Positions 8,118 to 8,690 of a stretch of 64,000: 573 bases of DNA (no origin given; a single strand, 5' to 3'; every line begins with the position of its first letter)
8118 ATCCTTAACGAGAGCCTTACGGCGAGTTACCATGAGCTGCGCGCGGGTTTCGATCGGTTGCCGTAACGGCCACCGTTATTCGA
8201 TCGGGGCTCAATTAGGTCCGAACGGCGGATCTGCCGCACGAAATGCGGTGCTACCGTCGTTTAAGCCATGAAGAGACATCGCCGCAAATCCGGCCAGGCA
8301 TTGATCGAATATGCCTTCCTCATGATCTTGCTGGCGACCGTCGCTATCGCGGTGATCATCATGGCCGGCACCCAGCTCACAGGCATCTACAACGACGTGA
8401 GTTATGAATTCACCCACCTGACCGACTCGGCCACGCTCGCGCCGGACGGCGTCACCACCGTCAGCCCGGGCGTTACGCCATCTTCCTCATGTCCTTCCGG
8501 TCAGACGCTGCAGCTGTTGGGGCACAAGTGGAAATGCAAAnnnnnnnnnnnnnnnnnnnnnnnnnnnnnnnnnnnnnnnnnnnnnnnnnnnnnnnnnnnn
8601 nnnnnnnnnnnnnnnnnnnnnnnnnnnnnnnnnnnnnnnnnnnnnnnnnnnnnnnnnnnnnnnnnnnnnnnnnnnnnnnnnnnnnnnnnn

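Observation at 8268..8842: Extended Flp-like prepilin with C-terminal '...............' domain, overlapping a small 2-TM protein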

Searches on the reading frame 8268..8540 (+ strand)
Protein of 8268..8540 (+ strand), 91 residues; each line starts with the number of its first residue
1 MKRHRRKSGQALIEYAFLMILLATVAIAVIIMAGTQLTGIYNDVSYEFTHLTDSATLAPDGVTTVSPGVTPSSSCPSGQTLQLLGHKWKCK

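Call 3: search_protein_families(library=pfam, proteins=[window:8268-8540:+], max_evalue=10)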
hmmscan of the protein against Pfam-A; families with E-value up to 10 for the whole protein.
seq(91 aa): 1 family
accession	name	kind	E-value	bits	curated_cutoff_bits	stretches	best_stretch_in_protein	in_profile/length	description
PF20814.2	CAA3_Cox_suIV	-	0.18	12.6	27.5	1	12-34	38-60/64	CAA3-type cytochrome c oxidase subunit IV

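Call 4: search_protein_families(library=ncbifam, proteins=[window:8268-8540:+], max_evalue=10)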
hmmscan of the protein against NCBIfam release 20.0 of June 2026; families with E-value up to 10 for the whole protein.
seq(91 aa): 1 family
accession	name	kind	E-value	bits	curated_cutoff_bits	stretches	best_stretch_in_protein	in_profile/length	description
NF045987.1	SPE_1075_fam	subfamily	0.059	12.5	125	1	22-53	170-200/268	SPE_1075/MLC_0560 family membrane protein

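Call 7: find_homologous_proteins(query=window:8268-8540:+, max_evalue=0.01)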
Query seq(91 aa) (91 aa): 158 proteins with E <= 0.01 among 161 candidates; the best 120 are listed.
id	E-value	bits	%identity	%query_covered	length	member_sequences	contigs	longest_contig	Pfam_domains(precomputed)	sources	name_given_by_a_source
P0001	3.4e-53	195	100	100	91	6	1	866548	-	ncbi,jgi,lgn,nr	ncbi:MAG: hypothetical protein QOH92_926 [Chloroflexota bacterium]|jgi:Flp pilus assembly pilin Flp|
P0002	1.2e-48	180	90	100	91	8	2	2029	-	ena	-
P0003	4.4e-48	179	90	100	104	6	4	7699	-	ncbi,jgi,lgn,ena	-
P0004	7.5e-48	178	90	100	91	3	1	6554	-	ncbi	-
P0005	8.0e-48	178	90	100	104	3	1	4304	-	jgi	jgi:Flp pilus assembly pilin Flp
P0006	1.0e-47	177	90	100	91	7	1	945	-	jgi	jgi:Flp pilus assembly pilin Flp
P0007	2.4e-47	176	88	100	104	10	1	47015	-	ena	-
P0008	5.4e-47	175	88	100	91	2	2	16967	-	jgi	-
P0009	9.1e-47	174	88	100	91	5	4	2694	-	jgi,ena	-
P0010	2.2e-46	173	88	99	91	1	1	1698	-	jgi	-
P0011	8.4e-46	171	85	100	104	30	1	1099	-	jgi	jgi:Flp pilus assembly pilin Flp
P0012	8.5e-46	171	85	100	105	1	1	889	-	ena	-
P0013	8.8e-46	171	85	100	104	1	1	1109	-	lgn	-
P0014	1.1e-45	171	84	99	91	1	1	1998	-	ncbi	-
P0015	1.6e-45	170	86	100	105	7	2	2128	-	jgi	jgi:Flp pilus assembly pilin Flp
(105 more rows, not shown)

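Call 10: find_encoding_contigs(protein=P0001, flank=10000, max_places=4)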
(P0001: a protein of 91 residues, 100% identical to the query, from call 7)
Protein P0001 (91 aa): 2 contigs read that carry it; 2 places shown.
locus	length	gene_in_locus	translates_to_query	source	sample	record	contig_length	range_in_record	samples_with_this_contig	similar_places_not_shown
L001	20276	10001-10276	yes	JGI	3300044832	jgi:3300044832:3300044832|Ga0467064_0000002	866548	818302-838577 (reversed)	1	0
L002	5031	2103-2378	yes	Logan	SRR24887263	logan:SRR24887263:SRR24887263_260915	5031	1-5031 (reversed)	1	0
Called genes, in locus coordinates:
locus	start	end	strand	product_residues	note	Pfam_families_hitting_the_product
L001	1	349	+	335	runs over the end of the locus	PF01068:DNA_ligase_A_M, PF04679:DNA_ligase_A_C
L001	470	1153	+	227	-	PF12732:YtxH (faint), PF04972:BON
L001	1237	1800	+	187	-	PF13671:AAA_33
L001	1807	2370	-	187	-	-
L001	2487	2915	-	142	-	PF09828:ChrB_C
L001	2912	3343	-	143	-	PF09828:ChrB_C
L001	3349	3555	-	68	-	-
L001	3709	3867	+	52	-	-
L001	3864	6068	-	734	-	PF13567:DUF4131, PF03772:Competence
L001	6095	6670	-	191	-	PF10531:SLBB, PF12836:HHH_3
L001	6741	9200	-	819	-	PF00133:tRNA-synt_1, PF09334:tRNA-synt_1g, PF00133:tRNA-synt_1, PF13603:tRNA-synt_1_2, PF00133:tRNA-synt_1, PF08264:Anticodon_1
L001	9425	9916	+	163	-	PF01230:HIT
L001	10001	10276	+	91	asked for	-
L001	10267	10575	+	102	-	-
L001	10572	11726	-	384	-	PF00108:Thiolase_N, PF02803:Thiolase_C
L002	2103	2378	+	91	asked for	-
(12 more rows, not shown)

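Call 21: predict_structure(alignment_id=A1)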
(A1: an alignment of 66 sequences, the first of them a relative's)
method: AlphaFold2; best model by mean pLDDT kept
length: 91 residues; sequences in the alignment: 66
mean_pLDDT: 79.8   pTM: 0.48
mean pLDDT of the five models: 79.8, 79.6, 78.4, 77.6, 75.7
residues with pLDDT >= 90: 24; 70-90: 44; 50-70: 23; < 50: 0
segments of 3 or more residues with pLDDT < 50: none
pLDDT, mean of each block of 10 residues (from residue 1): 66 93 98 90 82 71 71 73 74 73
secondary structure, 60 per line:
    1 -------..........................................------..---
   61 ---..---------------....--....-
elements in order: H8-49 E81-84 E87-90

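Call 22: search_protein_representatives(alignment_id=A1)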
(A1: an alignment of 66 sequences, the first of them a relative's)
Query: 66 sequences, 82 profile positions. Proteins with E-value up to 0.001 (for the whole library): 9933; up to 1e-10: 54; up to 1e-30: 2. The best 150 are listed.
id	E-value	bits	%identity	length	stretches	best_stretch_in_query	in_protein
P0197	1.2e-36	140.7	-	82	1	1-82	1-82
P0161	1.8e-35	136.9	-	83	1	1-82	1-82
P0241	3.5e-28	113.6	-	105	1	2-82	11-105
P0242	3.6e-26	107.2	-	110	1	5-82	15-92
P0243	5.5e-24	100.1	-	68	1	16-82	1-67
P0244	6.6e-24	99.9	-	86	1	5-82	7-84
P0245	1.7e-23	98.6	-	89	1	4-82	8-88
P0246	1.9e-23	98.4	-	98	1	1-64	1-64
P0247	4.9e-19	84.3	-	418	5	7-39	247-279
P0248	1.4e-18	82.8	-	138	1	4-62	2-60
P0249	1.9e-17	79.2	-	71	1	1-60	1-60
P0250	4.0e-17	78.1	-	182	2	10-52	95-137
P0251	5.2e-17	77.8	-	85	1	7-81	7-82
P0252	8.3e-17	77.1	-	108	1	3-82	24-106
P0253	2.4e-16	75.7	-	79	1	7-71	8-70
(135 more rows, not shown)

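Call 24: find_related_loci(query=A1, collection=genome_contigs, flank=10000)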
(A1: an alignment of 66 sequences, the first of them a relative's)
Query A1 (91 aa) in genome_contigs; peptide patterns used: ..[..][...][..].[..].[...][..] (x = any residue, [..] = any of these).
598 stretches matched a pattern (row limit reached: there are more); 73 encode a relative of the query (tblastn E <= 1e-3); 73 distinct loci.
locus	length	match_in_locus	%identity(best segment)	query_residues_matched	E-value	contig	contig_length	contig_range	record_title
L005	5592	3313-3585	81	1-91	1e-50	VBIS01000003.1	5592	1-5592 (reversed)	MAG: Chloroflexota bacterium isolate CF_136 14_1009_13_30cm_scaffold_23056, whole genome shotgun sequence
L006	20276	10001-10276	66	1-91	7e-41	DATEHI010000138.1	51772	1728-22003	MAG TPA_asm: Candidatus Dormiibacterota bacterium isolate SMAG_U8807 k141_1216523, whole genome shotgun sequence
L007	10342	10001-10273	70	1-91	4e-40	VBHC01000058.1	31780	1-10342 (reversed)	MAG: Chloroflexi bacterium isolate CF_94 14_0927_09_20cm_scaffold_1617, whole genome shotgun sequence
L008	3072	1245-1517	64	1-91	2e-39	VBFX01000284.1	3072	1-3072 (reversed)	MAG: Chloroflexi bacterium isolate CF_63 14_1009_02_40cm_scaffold_35763, whole genome shotgun sequence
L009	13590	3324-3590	66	2-91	4e-39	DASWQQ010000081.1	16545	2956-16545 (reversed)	MAG TPA_asm: Candidatus Dormiibacterota bacterium isolate SMAG_U3499 k141_952180, whole genome shotgun sequence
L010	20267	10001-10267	63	2-90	8e-39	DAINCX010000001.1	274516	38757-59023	MAG TPA_asm: Candidatus Dormiibacterota bacterium isolate CTOTU41355 NODE_2_length_274516_cov_19.680067, whole genome sh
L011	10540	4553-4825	65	1-91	2e-38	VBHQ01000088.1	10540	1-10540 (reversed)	MAG: Chloroflexi bacterium isolate CF_108 14_1009_09_20cm_scaffold_11768, whole genome shotgun sequence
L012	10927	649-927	66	1-91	2e-38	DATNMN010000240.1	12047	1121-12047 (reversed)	MAG TPA_asm: Candidatus Dormiibacterota bacterium isolate SMAG_U11480 k141_573108, whole genome shotgun sequence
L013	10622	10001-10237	64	11-91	6e-35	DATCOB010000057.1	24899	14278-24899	MAG TPA_asm: Candidatus Dormiibacterota bacterium isolate SMAG_U7190 k141_534452, whole genome shotgun sequence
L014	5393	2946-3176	32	1-90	1e-12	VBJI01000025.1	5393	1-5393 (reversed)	MAG: Chloroflexi bacterium isolate CF_152 14_1009_09_20cm_scaffold_15850, whole genome shotgun sequence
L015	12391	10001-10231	33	3-91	2e-11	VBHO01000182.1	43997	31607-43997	MAG: Chloroflexi bacterium isolate CF_106 14_1009_12_40cm_scaffold_4778, whole genome shotgun sequence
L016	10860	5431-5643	33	7-90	3e-11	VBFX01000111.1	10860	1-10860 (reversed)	MAG: Chloroflexi bacterium isolate CF_63 14_1009_02_40cm_scaffold_4120, whole genome shotgun sequence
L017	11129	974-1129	60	2-53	8e-16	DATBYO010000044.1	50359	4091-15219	MAG TPA_asm: Candidatus Dormiibacterota bacterium isolate SMAG_U7595 k141_1482592, whole genome shotgun sequence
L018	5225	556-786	29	1-90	2e-10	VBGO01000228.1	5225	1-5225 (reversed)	MAG: Chloroflexi bacterium isolate CF_80 14_1009_16_40cm_scaffold_98559, whole genome shotgun sequence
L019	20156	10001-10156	37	3-54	2e-8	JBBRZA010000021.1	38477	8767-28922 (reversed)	MAG: Gaiellales bacterium isolate metawrap_la5_16 metawrap_la5_16_K_1353705_L_38477_cov_23.9946, whole genome shotgun se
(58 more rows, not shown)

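Call 31: fold_search(model_id=the predicted structure, library=pdb)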
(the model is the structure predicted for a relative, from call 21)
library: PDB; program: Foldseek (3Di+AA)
matches with E <= 10: 27; with E <= 0.001: 0
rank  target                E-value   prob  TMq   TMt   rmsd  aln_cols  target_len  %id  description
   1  8e1z_B                2.6e+00  0.14  0.26  0.16   7.4        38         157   18  Crystal structure of Plasmodium falciparum ookinete surface antigen Pfs28 (released 2022-11-30)
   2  9oz8_B                3.0e+00  0.04  0.21  0.04  21.2       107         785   11  Cryo-EM structure of chicken NEL dimer bound with one human NICOL. (released 2026-02-25)
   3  5xwd_A                3.2e+00  0.12  0.18  0.04   5.1        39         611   15  Crystal structure of the complex of 059-152-Fv and EGFR-ECD (released 2018-02-28)
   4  3u9u_E                3.6e+00  0.11  0.20  0.04   4.9        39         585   15  Crystal Structure of Extracellular Domain of Human ErbB4/Her4 in complex with the Fab fragment of mAb1479 (released 2012-10-31)
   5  7nyd_G                3.6e+00  0.10  0.18  0.04   1.1        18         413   33  cryoEM structure of 2C9-sMAC (released 2021-10-06)
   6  7pfp_C                3.6e+00  0.08  0.23  0.06   6.1        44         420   18  Full-length cryo-EM structure of the native human uromodulin (UMOD)/Tamm-Horsfall protein (THP) filament (released 2022-03-16)
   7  1aa0                  3.9e+00  0.15  0.35  0.29  13.9        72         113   15  FIBRITIN DELETION MUTANT E (BACTERIOPHAGE T4) (released 1997-07-23)
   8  2kra_MODEL_1_A        4.1e+00  0.14  0.18  0.21   1.0        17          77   47  Solution structure of Bv8 (released 2010-08-11)
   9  8e1z_A                5.1e+00  0.09  0.26  0.16   7.3        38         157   18  Crystal structure of Plasmodium falciparum ookinete surface antigen Pfs28 (released 2022-11-30)
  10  3j80_f                5.1e+00  0.02  0.14  0.18   9.9        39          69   18  CryoEM structure of 40S-eIF1-eIF1A preinitiation complex (released 2014-11-05)
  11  8de6_A                5.8e+00  0.10  0.19  0.04   1.0        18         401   33  Oligomeric C9 in complex with aE11 Fab (released 2023-01-25)
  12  7len_A                6.2e+00  0.08  0.22  0.05   4.1        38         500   16  Crystal structure of the epidermal growth factor receptor extracellular region with R84K mutation in complex with epir (released 2021-11-17)
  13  6aru_A                6.7e+00  0.08  0.21  0.04   4.8        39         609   15  Structure of Cetuximab Fab mutant in complex with EGFR extracellular domain (released 2018-08-29)
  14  1m6b_A                7.1e+00  0.07  0.21  0.04   5.2        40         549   10  Structure of the HER3 (ERBB3) Extracellular Domain (released 2002-08-02)
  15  7q3n_U                7.1e+00  0.05  0.22  0.08   6.5        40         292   18  Cryo-EM of the complex between human uromodulin (UMOD)/Tamm-Horsfall protein (THP) and the FimH lectin domain from uro (released 2022-03-16)
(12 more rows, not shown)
